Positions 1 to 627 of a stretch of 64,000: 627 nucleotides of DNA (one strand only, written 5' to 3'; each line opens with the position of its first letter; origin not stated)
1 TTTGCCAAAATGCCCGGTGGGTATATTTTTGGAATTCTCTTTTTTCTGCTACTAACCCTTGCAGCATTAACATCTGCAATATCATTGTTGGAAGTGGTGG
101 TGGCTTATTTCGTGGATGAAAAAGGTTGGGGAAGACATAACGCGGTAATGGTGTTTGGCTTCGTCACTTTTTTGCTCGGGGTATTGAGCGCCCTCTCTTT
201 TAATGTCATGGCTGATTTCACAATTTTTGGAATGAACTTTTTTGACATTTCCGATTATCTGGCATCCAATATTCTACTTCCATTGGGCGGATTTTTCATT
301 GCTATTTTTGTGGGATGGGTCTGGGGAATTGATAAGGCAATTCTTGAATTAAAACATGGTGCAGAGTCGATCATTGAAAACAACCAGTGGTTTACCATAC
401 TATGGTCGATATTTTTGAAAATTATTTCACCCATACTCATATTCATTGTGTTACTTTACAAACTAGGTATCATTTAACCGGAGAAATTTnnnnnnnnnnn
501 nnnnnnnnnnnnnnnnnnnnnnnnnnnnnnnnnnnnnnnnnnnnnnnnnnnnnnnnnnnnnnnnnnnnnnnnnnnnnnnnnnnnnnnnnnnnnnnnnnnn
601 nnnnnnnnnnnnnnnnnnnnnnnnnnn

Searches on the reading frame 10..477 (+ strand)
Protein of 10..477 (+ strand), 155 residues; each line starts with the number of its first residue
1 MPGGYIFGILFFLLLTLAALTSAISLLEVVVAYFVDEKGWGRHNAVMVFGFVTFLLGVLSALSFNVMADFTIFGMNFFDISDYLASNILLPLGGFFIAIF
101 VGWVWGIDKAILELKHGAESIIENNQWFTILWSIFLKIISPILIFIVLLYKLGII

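Call 3: search_protein_families(library=pfam, proteins=[window:10-477:+], max_evalue=0.01)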
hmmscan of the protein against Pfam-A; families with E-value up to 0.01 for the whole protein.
window:10-477:+ (155 aa): 1 family
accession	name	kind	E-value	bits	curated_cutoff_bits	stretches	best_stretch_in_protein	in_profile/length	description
PF00209.24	SNF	-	1.6e-08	34.1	27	1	1-151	341-480/524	Sodium:neurotransmitter symporter family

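Call 4: search_protein_families(library=ncbifam, proteins=[window:10-477:+], max_evalue=0.01)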
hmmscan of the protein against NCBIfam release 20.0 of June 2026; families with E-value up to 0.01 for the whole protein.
window:10-477:+ (155 aa): 1 family
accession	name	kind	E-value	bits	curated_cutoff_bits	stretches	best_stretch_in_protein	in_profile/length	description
NF037979.1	Na_transp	subfamily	3.7e-08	32.8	50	1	2-119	284-408/419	sodium-dependent transporter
